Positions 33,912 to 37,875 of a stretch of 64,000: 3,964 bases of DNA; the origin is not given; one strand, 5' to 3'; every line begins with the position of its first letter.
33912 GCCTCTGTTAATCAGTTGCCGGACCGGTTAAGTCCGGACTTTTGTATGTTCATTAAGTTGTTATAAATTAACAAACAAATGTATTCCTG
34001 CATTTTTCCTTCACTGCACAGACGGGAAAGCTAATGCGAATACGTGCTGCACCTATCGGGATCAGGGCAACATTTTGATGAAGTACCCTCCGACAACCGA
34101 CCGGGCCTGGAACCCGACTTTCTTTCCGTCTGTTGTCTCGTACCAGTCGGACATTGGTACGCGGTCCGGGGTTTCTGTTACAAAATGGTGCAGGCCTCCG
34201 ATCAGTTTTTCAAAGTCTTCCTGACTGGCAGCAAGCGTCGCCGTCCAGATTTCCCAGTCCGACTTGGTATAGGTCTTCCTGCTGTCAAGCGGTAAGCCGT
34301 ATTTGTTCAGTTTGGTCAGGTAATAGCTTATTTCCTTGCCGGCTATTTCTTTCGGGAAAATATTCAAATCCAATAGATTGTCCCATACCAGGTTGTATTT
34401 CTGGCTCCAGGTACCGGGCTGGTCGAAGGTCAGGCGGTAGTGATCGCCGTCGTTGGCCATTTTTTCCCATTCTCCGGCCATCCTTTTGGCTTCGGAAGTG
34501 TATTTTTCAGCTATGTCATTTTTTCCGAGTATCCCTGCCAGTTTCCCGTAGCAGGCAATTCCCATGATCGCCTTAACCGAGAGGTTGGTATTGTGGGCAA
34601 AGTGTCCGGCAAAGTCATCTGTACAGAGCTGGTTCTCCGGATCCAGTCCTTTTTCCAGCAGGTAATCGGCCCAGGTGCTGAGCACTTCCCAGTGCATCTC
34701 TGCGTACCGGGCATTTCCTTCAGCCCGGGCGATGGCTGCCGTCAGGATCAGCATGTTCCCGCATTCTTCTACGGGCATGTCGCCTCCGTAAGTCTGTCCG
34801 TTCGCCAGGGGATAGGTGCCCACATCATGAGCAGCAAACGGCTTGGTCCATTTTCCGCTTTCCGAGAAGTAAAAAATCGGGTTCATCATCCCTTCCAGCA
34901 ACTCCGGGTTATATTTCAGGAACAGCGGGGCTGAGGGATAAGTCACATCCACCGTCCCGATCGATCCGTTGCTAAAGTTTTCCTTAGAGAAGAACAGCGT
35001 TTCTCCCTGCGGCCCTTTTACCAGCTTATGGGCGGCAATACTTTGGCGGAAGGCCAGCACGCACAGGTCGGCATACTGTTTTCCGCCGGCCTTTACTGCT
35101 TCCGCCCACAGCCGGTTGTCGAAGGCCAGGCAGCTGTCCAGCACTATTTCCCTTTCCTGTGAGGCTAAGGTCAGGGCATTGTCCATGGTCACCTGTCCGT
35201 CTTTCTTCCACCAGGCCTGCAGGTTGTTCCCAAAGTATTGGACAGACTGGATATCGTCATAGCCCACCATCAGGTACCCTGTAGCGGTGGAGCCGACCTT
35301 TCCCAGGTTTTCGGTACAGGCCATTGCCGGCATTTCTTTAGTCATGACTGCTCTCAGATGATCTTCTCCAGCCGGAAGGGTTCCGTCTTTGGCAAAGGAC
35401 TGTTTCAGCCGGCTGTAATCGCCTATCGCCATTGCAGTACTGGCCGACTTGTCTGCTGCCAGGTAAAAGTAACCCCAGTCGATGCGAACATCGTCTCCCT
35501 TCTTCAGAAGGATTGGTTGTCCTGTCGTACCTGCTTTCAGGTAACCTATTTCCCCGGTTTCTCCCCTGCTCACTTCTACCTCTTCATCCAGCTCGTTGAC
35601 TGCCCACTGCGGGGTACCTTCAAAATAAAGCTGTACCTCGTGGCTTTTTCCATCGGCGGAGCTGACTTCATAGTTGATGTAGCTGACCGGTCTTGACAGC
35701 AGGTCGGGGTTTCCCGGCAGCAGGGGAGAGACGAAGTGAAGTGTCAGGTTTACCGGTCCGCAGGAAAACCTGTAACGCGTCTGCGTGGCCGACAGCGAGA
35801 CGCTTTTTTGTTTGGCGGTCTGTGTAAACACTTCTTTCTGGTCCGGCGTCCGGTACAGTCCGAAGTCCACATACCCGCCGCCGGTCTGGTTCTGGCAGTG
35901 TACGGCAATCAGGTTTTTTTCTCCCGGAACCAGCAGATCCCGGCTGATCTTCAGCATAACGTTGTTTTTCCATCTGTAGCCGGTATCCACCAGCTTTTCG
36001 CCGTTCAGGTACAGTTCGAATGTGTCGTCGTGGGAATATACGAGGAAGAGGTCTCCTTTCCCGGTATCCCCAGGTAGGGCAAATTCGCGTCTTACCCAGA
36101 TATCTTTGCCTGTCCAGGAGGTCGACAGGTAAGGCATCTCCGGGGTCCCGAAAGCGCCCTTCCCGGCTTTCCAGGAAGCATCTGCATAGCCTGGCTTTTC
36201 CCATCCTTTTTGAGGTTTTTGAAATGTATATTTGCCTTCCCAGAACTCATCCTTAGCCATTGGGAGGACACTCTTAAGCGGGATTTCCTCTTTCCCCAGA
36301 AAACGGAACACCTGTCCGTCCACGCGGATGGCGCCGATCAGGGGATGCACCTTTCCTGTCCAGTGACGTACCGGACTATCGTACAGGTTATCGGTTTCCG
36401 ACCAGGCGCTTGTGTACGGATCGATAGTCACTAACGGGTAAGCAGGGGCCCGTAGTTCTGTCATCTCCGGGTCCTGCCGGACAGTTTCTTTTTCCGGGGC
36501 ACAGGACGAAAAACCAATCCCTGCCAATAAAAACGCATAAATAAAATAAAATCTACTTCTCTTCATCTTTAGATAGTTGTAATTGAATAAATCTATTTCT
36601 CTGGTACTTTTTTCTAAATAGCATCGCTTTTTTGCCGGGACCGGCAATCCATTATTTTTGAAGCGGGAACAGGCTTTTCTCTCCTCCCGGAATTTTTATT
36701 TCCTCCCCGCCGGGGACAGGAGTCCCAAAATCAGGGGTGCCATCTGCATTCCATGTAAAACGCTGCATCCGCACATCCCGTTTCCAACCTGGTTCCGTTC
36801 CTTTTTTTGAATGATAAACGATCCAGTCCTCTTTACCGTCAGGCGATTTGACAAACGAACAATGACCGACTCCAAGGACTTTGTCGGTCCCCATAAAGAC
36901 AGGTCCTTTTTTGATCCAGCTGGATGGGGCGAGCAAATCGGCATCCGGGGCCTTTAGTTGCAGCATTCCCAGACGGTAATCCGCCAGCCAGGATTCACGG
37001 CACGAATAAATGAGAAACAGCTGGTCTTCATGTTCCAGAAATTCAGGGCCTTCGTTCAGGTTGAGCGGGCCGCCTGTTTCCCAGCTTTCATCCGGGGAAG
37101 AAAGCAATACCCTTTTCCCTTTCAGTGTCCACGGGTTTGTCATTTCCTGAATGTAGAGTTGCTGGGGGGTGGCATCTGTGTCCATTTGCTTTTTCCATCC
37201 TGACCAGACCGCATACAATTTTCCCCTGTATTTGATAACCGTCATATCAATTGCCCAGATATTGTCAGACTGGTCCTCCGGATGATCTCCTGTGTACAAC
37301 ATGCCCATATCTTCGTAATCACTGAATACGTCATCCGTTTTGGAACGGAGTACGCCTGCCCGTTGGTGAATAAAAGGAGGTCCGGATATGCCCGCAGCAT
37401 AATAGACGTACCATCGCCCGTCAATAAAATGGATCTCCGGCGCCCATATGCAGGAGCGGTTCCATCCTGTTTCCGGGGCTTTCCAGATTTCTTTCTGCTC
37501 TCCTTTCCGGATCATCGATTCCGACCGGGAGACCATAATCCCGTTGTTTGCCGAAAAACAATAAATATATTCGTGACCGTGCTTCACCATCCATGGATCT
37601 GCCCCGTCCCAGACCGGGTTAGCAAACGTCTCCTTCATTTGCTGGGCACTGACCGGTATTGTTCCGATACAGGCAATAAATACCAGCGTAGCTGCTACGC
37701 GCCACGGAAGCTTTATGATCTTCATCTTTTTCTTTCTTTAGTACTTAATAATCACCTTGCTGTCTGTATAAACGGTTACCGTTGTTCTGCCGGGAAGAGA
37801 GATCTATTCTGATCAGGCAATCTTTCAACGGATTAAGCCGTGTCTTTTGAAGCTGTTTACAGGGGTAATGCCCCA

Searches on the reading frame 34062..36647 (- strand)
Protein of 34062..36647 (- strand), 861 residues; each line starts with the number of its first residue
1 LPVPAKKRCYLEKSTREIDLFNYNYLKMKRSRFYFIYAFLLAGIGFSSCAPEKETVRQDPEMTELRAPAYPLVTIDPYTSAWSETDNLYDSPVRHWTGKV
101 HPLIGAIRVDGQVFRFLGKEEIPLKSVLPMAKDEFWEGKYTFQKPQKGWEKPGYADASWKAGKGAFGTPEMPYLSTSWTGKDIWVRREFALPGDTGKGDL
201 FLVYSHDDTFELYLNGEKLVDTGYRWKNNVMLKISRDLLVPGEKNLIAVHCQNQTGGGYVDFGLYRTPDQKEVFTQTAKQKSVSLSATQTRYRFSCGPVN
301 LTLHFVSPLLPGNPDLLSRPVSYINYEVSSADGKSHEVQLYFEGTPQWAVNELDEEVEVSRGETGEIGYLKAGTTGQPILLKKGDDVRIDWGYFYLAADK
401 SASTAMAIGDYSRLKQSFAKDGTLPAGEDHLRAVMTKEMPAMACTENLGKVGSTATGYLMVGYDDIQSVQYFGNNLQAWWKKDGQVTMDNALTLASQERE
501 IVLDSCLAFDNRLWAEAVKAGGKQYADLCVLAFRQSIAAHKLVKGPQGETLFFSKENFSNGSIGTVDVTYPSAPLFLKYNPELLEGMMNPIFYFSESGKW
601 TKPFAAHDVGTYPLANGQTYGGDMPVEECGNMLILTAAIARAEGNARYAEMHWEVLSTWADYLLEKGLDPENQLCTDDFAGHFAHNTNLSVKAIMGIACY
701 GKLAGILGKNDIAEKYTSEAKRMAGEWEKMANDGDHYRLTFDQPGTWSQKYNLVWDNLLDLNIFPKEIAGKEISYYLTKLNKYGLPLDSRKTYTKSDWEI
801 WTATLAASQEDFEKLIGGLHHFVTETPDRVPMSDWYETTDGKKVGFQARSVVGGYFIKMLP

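Call 16: search_protein_families(library=pfam, proteins=[window:34062-36647:-])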
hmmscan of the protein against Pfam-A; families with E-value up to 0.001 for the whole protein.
window:34062-36647:- (861 aa): 4 families
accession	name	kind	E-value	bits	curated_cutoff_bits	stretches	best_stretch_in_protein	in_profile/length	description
PF16335.10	GtaA_6_Hairpin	-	7.4e-148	492.8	24.9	1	522-858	1-342/343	Glutaminase A six helical-hairpin domain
PF17168.10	DUF5127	-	4e-57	194.1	28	1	288-513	1-226/229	Domain of unknown function (DUF5127)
PF16334.10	DUF4964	-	1.1e-32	112.1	30.7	1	47-129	5-88/88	Domain of unknown function (DUF4964)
PF12215.14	Glyco_hydr_116N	-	0.00083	19.4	30.2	0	289-444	89-250/312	beta-glucosidase 2, glycosyl-hydrolase family 116 N-term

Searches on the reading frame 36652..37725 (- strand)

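Call 16: search_protein_families(library=pfam, proteins=[window:36652-37725:-])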
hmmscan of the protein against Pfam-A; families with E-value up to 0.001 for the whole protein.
window:36652-37725:- (357 aa): 1 family
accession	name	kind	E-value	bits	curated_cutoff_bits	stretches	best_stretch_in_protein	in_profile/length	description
PF04616.20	Glyco_hydro_43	-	6.5e-44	150.9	32.2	1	34-331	1-288/288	Glycosyl hydrolases family 43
